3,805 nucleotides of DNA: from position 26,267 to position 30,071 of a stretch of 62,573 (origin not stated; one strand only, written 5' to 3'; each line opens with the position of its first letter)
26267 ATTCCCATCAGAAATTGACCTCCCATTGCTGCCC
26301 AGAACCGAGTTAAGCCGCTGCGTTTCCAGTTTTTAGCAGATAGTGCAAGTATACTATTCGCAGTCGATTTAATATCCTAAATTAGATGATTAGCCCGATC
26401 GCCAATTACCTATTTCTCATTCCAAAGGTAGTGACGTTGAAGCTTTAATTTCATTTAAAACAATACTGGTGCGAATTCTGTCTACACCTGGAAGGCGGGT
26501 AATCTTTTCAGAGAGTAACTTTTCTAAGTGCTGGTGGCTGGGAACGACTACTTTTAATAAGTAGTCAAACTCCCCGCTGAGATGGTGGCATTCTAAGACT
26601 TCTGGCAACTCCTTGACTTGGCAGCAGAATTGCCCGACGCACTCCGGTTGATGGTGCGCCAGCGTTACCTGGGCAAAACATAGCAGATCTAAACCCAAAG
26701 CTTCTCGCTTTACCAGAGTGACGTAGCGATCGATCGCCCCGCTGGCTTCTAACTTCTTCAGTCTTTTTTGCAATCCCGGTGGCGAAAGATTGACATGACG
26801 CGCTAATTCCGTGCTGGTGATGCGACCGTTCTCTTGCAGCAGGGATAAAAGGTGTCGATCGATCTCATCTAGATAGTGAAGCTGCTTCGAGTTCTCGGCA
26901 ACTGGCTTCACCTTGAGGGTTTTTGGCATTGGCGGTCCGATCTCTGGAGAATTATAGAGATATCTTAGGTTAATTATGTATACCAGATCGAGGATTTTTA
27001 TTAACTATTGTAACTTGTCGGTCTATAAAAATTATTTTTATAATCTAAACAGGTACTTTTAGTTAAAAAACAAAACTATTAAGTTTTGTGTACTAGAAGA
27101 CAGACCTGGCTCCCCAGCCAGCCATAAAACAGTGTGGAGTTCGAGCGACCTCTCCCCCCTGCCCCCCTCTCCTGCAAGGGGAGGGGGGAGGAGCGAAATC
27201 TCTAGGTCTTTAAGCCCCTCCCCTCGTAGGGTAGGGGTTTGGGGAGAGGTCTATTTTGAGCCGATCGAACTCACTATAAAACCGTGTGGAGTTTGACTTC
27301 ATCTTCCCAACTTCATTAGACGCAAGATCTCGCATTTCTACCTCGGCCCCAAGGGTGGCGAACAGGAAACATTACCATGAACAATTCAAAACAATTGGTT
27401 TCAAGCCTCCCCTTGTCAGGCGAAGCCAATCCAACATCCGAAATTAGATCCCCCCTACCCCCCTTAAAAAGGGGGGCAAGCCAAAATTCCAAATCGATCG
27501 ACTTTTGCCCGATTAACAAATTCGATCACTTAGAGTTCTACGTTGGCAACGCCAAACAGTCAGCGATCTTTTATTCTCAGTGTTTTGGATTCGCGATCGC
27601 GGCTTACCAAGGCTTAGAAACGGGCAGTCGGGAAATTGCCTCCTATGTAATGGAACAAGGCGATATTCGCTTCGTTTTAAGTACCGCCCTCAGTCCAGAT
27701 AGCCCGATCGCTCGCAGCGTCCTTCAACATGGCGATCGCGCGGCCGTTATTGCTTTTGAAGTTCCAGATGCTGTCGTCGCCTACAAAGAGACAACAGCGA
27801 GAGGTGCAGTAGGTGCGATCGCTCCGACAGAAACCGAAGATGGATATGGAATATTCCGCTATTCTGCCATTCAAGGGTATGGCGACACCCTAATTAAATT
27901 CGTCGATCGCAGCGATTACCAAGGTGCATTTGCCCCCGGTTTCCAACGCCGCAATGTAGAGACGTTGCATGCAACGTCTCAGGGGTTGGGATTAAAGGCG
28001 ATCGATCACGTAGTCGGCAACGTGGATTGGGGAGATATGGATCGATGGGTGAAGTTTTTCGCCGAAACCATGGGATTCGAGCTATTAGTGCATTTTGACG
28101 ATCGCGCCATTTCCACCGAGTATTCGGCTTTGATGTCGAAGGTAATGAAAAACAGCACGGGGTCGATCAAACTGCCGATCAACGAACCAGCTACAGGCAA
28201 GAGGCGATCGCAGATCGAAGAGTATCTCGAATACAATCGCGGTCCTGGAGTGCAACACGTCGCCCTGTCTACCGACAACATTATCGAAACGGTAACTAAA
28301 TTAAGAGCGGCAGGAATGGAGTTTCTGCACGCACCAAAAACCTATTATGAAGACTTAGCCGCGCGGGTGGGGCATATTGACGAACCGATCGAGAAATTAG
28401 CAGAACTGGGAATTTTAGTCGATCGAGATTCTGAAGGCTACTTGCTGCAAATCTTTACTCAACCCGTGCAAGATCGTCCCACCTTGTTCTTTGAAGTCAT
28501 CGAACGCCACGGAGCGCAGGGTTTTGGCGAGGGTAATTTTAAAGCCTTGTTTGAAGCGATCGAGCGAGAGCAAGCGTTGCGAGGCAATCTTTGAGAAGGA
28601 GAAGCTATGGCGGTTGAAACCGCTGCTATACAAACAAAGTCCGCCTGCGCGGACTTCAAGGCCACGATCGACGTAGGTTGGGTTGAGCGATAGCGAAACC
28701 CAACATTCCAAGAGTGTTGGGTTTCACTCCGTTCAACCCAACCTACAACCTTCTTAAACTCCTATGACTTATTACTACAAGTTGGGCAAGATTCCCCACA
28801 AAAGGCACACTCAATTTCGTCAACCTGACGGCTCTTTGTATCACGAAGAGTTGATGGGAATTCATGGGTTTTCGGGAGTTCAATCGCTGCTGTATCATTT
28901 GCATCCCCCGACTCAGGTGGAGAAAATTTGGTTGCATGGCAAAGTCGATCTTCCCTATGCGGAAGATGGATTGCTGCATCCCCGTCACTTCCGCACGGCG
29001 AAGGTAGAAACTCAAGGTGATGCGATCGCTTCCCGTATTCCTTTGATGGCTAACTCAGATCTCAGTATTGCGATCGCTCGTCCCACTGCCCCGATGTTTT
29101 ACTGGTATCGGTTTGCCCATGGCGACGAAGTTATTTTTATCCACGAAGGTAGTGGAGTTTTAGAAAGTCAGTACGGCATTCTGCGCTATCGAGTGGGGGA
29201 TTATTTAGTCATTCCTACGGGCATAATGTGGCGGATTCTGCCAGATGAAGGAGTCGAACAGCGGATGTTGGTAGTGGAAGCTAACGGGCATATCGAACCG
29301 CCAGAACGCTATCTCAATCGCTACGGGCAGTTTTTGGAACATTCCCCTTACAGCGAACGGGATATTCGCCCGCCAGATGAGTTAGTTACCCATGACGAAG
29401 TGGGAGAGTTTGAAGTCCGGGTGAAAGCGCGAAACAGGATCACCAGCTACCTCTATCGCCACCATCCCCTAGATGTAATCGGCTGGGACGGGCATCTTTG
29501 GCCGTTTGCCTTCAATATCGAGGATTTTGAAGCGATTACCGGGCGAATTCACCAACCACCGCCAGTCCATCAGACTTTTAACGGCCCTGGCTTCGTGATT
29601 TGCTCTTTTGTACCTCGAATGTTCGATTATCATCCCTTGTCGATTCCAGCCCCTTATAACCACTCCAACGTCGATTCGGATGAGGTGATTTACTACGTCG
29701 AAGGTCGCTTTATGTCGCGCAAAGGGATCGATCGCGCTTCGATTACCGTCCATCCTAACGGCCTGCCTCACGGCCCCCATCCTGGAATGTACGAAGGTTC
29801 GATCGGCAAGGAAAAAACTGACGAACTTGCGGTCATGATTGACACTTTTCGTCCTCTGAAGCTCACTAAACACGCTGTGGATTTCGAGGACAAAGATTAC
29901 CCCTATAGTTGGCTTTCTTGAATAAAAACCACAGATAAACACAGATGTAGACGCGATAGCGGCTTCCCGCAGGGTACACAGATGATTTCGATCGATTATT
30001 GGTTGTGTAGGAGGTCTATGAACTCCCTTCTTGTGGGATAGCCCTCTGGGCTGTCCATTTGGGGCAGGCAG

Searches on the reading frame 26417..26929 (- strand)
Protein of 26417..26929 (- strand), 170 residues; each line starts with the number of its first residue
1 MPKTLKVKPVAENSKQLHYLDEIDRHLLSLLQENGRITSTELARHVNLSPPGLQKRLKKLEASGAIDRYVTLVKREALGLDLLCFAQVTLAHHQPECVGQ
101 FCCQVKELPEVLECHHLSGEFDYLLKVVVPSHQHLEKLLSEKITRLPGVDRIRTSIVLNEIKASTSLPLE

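Call 5: search_protein_families(library=pfam, proteins=[window:26417-26929:-], max_evalue=0.1)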
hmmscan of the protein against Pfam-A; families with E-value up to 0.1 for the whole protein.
window:26417-26929:- (170 aa): 19 families
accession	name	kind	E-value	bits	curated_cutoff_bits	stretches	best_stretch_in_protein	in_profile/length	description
PF01037.27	AsnC_trans_reg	-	2.4e-23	82.2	25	1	88-160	3-73/73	Lrp/AsnC ligand binding domain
PF13412.12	HTH_24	-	5.2e-16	58.4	21.9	1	20-66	1-47/48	Winged helix-turn-helix DNA-binding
PF13404.12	HTH_AsnC-type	-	1.8e-15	56.9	27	1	20-61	1-42/42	AsnC-type helix-turn-helix domain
PF01047.28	MarR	-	1.6e-07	31.5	24.6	1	26-69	7-50/59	MarR family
PF12802.13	MarR_2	-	2.6e-06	27.9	27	1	26-68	9-52/61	MarR family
PF12840.13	HTH_20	-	2.3e-05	24.7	27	1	26-67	8-49/51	Helix-turn-helix domain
PF22482.2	AsnC_trans_reg_3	-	3.6e-05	24.2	24.4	1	105-163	31-88/95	PF0864 C-terminal dimeric alpha+beta barrel domain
PF08279.18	HTH_11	-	0.00011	22.4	25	1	26-65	4-44/55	HTH domain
PF13545.12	HTH_Crp_2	-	0.00015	22.1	27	1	36-78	22-67/70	Crp-like helix-turn-helix domain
PF01022.26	HTH_5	-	0.00081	19.7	22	1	26-64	6-43/47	Bacterial regulatory protein, arsR family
PF01325.25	Fe_dep_repress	-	0.0058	17.3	26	1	27-64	13-50/60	Iron dependent repressor, N-terminal DNA binding domain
PF19187.6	HTH_PafC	-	0.0076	16.5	32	1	27-67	9-49/115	PafC helix-turn-helix domain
PF02082.26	Rrf2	-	0.0091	16.6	30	1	28-66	15-53/132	Iron-dependent Transcriptional regulator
PF25212.1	HVO_A0114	-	0.018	15.3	27.6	1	21-68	21-68/84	HVO_A0114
PF01978.25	TrmB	-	0.018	15.3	25.6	1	28-68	15-54/68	Sugar-specific transcriptional regulator TrmB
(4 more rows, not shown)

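Call 6: search_protein_families(library=ncbifam, proteins=[window:26417-26929:-], max_evalue=0.1)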
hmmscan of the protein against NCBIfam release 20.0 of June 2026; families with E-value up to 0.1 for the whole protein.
window:26417-26929:- (170 aa): 21 families
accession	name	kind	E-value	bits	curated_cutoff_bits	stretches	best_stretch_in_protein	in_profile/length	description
NF008370.0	PRK11169.1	equivalog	1.1e-38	132.6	233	1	12-168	4-160/164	leucine-responsive transcriptional regulator Lrp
NF053758.1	ChrTpTrnRegChrS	equivalog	1.5e-20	73.6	250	1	17-164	9-153/158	chromate efflux transcriptional regulator ChrS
NF008384.0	PRK11179.1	equivalog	1.4e-18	67.2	227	1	18-159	5-144/153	transcriptional regulator AsnC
NF040820.1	trans_reg_LrpA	equivalog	6.5e-15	55.3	250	1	20-162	2-141/141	HTH-type transcriptional regulator LrpA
NF040947.1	trans_reg_LysM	equivalog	6.9e-12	45.3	180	1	20-160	1-135/136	HTH-type transcriptional regulator LysM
NF041396.1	TranRegLrp_Halo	equivalog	4.5e-09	36.3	190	1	21-165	4-144/149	HTH-type transcriptional regulator Lrp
NF041395.1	TranRegLrpA1_Halo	equivalog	2.5e-07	30.8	250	1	24-160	7-140/142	HTH-type transcriptional regulator LrpA1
TIGR01884.1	cas_HTH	subfamily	0.00073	19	60.2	1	26-70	146-190/202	CRISPR-associated CARF protein Csa3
NF040939.2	trans_reg_lrs14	equivalog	0.0016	18.4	90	1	17-69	16-69/103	Lrs14 family HTH-type transcriptional regulator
NF033788.1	HTH_metalloreg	subfamily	0.0019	18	55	1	25-67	14-56/77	metalloregulator ArsR/SmtB family transcription factor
TIGR02702.1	SufR_cyano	equivalog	0.003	17.3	178.8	1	25-68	4-47/208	iron-sulfur cluster biosynthesis transcriptional regulator SufR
NF040707.3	Siroheme_Dcarb_AhbB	equivalog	0.0049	16.6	125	1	41-129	18-106/146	siroheme decarboxylase subunit beta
NF038251.1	AdcR_fam_Zn_TF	equivalog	0.0052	17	175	1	22-66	36-79/143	zinc-dependent MarR family transcriptional regulator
NF053606.1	Sta1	subfamily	0.0056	16.8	80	1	17-69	15-67/100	Sta1 family transcriptional regulator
TIGR02337.1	HpaR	equivalog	0.008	16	121.2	1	21-69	27-75/130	homoprotocatechuate degradation operon regulator HpaR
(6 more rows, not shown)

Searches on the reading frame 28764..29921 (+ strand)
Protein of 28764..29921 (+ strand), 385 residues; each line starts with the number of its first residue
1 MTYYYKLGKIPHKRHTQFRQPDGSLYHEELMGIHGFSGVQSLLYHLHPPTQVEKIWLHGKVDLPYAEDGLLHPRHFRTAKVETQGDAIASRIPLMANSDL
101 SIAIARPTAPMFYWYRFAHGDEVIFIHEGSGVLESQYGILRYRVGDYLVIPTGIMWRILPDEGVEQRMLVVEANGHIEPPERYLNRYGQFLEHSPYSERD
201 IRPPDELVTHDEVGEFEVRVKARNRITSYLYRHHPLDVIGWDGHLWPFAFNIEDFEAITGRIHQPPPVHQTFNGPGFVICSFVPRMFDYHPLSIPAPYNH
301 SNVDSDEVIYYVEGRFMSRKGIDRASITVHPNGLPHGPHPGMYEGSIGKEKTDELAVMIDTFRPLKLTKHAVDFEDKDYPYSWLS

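Call 59: search_protein_families(library=pfam, proteins=[window:28764-29921:+], max_evalue=0.00001)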
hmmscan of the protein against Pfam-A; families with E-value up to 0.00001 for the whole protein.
window:28764-29921:+ (385 aa): 1 family
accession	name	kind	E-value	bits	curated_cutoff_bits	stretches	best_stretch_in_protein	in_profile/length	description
PF20510.4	HgmA_N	-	6.1e-06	26.2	20.2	1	117-251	143-272/273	Homogentisate 1,2-dioxygenase N-terminal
